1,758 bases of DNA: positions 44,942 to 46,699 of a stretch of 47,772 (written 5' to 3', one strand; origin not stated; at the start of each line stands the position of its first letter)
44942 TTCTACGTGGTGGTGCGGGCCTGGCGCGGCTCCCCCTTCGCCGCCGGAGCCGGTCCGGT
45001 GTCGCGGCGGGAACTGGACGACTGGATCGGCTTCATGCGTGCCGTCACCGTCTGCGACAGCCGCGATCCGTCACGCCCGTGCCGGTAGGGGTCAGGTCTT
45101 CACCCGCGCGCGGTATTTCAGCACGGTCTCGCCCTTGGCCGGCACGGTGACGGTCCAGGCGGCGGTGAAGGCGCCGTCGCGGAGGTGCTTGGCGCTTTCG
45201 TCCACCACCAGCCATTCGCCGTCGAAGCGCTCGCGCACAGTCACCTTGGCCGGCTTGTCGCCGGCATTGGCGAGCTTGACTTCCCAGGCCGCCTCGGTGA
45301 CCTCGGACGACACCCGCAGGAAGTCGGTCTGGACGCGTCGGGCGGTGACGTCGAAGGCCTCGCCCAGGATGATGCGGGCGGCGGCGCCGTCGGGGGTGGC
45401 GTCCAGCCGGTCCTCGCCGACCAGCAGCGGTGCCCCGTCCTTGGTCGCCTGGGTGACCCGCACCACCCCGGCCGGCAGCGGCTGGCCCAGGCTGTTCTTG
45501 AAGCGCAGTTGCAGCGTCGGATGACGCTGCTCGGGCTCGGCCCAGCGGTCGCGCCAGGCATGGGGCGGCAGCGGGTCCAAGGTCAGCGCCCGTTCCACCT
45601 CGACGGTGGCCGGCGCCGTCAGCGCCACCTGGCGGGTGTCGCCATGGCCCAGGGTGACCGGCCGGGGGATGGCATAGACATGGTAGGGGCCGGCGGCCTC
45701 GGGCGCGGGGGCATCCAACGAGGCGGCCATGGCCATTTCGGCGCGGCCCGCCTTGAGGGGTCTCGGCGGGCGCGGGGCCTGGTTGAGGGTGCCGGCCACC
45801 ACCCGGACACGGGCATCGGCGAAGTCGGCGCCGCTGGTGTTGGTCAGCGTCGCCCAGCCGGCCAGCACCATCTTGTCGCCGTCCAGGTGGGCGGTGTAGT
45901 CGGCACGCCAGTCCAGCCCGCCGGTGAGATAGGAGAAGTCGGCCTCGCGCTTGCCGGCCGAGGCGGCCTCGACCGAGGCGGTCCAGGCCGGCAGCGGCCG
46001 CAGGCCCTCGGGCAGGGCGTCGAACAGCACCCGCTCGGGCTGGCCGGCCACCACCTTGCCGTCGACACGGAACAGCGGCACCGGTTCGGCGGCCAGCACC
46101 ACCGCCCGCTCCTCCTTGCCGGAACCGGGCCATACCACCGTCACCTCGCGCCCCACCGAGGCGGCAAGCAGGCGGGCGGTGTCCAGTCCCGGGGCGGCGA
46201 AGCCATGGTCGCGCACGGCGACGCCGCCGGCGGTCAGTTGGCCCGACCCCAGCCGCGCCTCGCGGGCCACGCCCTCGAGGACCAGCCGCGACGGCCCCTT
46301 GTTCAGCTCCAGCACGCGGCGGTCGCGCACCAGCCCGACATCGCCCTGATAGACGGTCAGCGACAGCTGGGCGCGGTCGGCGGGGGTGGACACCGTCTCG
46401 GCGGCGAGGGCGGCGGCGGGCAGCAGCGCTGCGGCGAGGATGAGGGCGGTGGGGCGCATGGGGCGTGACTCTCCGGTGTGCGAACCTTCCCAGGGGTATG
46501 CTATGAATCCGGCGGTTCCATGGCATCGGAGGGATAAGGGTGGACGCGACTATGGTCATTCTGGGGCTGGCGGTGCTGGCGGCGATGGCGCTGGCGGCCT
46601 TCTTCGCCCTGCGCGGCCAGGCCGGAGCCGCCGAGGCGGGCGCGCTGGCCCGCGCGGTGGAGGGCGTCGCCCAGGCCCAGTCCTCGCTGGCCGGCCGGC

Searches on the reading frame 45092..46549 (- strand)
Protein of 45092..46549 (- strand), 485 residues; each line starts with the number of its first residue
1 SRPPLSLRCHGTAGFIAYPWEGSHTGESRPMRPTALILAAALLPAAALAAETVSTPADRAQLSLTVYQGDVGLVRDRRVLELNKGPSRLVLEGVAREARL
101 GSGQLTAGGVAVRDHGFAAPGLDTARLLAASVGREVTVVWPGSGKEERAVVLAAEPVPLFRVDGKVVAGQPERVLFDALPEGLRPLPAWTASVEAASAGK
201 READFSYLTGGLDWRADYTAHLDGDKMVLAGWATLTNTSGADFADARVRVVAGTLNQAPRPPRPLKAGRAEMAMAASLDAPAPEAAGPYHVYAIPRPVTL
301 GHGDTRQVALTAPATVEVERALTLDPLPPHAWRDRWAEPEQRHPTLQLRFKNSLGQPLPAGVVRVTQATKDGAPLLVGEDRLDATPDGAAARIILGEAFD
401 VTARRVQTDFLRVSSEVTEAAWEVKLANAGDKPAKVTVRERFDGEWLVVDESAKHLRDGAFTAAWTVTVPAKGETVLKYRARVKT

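Call 63: search_protein_families(library=pfam, proteins=[window:45092-46549:-], max_evalue=0.00001)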
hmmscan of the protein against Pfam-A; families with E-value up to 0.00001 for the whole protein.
window:45092-46549:- (485 aa): 1 family
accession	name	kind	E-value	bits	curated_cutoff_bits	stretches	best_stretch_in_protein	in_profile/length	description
PF13598.12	DUF4139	-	2.1e-08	34.6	31.8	1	204-483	2-201/205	Domain of unknown function (DUF4139)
